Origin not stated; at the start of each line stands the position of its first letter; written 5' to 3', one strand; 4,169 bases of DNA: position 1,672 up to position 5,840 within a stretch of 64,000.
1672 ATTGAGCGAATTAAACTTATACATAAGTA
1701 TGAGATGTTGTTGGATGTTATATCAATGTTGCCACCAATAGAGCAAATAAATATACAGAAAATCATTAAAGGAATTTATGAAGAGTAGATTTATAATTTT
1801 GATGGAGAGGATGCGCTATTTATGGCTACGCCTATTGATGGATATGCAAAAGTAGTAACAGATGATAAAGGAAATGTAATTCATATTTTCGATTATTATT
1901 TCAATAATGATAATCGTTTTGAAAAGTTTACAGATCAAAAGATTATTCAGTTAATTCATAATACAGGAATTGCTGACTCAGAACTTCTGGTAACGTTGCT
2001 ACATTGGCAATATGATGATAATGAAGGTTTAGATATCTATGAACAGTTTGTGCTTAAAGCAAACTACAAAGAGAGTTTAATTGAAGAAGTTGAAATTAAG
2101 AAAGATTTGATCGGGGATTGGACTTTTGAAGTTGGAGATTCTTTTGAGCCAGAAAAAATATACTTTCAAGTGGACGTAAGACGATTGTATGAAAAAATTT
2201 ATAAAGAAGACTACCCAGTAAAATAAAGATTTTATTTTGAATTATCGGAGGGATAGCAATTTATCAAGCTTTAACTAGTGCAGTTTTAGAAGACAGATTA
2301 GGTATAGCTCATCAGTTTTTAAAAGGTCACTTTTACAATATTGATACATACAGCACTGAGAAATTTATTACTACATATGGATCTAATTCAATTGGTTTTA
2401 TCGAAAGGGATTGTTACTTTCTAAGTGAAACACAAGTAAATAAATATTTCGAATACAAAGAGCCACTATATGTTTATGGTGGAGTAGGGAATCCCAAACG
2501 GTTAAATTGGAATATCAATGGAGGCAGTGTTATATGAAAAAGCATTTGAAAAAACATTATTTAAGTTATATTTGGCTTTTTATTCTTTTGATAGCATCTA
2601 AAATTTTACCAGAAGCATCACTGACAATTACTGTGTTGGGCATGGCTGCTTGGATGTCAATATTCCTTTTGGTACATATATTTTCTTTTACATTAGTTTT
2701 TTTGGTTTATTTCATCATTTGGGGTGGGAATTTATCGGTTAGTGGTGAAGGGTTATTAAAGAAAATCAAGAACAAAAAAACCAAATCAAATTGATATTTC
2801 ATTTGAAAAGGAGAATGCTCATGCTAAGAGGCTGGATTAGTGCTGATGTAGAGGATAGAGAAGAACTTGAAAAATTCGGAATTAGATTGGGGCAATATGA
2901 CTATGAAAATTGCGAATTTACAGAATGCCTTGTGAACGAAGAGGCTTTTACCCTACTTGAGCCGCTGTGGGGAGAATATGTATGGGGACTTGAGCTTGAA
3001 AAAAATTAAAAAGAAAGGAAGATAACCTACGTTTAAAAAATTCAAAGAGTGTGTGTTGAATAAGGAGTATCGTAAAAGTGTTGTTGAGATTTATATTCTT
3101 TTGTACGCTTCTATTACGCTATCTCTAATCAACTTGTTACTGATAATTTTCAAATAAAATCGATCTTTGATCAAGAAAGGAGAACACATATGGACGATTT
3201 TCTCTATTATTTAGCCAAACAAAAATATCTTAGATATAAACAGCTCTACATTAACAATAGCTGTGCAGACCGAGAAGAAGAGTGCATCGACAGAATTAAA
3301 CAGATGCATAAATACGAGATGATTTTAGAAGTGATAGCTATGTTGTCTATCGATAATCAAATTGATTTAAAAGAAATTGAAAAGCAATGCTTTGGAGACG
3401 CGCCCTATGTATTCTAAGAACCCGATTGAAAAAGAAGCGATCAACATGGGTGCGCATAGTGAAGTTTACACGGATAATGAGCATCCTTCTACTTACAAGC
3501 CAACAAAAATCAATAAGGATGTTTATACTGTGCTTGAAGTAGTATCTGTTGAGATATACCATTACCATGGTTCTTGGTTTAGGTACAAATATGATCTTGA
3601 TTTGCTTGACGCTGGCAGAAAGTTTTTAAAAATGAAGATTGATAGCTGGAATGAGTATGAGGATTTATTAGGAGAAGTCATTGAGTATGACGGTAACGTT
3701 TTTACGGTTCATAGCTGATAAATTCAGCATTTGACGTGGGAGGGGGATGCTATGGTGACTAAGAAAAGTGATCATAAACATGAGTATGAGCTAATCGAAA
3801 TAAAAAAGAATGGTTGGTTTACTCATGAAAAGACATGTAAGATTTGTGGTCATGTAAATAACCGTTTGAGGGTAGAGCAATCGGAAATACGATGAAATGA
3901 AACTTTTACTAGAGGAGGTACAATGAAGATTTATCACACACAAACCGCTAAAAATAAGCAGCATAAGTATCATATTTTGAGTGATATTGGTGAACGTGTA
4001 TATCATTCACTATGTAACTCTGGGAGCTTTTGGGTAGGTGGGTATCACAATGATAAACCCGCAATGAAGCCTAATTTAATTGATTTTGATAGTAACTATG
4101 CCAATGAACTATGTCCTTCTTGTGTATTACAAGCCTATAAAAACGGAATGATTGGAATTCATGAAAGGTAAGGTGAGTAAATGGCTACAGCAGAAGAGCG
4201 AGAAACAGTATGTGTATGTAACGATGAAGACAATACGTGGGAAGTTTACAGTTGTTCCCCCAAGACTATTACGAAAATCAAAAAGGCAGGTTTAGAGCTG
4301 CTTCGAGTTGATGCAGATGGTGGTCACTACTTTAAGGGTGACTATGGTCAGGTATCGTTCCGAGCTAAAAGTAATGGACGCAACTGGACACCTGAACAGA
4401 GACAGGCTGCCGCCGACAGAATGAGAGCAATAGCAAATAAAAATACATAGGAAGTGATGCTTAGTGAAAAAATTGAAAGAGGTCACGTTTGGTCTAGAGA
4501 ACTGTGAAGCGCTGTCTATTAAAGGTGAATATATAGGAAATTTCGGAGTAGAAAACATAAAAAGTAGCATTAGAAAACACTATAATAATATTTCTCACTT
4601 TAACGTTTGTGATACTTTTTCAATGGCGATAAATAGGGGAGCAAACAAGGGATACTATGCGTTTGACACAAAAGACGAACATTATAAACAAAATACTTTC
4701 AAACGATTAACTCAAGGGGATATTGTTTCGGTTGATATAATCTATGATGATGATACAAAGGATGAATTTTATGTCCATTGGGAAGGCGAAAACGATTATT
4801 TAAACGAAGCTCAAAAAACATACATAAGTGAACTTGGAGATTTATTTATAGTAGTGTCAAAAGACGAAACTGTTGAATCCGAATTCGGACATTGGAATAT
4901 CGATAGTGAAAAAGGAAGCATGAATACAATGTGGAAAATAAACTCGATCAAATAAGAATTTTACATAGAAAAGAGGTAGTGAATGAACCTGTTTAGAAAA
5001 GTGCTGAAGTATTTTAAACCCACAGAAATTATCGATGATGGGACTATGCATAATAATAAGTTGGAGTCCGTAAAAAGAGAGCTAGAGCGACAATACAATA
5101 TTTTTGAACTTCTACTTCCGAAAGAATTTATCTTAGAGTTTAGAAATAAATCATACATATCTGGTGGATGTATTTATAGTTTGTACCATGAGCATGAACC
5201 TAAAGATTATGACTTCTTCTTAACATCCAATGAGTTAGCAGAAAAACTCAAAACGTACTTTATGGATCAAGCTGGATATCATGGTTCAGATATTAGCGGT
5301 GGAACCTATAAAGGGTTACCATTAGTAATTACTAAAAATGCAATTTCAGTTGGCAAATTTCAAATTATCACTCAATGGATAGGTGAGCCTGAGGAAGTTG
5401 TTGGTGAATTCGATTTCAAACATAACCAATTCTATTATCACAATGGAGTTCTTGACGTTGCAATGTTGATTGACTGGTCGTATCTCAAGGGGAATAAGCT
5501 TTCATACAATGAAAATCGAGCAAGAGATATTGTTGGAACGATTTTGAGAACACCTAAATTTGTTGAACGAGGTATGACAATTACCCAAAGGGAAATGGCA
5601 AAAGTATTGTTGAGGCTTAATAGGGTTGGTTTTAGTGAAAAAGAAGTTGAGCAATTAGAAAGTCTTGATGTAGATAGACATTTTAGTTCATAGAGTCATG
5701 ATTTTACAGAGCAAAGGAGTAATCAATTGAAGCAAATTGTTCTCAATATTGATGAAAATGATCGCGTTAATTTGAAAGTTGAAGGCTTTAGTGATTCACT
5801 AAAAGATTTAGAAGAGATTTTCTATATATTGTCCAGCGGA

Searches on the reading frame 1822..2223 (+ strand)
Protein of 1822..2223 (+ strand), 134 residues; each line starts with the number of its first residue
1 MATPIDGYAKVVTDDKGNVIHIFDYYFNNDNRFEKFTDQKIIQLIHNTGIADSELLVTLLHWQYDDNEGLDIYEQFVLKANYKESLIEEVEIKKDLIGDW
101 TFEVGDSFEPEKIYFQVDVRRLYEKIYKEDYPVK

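Call 59: find_encoding_contigs(protein=window:1822-2223:+, flank=10000, max_places=1)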
Protein window:1822-2223:+ (134 aa): 2 contigs read that carry it; 1 place shown.
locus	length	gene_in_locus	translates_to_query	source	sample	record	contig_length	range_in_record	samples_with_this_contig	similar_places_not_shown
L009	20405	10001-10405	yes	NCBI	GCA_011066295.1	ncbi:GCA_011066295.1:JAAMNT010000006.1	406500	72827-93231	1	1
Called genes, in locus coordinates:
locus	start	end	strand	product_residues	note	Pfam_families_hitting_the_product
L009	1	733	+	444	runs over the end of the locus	PF14072:DndB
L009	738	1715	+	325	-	PF22822:MrpR_N_CB, PF22823:MrpR_C_cat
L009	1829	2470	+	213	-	-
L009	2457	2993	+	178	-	PF04647:AgrB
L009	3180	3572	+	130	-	-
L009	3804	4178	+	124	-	-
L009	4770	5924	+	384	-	-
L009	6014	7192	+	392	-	PF13479:AAA_24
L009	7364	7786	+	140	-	PF06725:3D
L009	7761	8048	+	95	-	PF07659:DUF1599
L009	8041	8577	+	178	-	PF06941:NT5C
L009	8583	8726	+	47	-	-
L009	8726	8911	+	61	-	-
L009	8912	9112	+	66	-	-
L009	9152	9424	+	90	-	PF20037:DUF6440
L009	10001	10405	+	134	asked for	-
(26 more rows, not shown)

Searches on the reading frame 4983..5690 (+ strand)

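Call 64: search_protein_families(library=padloc, proteins=[window:4983-5690:+], max_evalue=0.01)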
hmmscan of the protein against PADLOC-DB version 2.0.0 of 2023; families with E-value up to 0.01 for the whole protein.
window:4983-5690:+ (236 aa): 0 families

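Call 65: search_protein_families(library=ncbifam, proteins=[window:4983-5690:+], max_evalue=0.01)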
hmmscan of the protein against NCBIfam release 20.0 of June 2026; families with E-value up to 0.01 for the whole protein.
window:4983-5690:+ (236 aa): 0 families

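Call 68: search_protein_families(library=phrogs, proteins=[window:4983-5690:+], max_evalue=0.00001)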
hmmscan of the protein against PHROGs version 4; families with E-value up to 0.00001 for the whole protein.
window:4983-5690:+ (236 aa): 4 families
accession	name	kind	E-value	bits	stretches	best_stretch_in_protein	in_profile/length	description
phrog_4400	-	unknown function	4.4e-19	70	1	50-222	22-202/248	-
phrog_1614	-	DNA, RNA and nucleotide metabolism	3.2e-09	37.8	1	58-158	38-153/268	nucleotidyltransferase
phrog_18122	-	unknown function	1.5e-07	32.2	1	36-214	5-197/365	-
phrog_16176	-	unknown function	2.3e-07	31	0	31-101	7-78/477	-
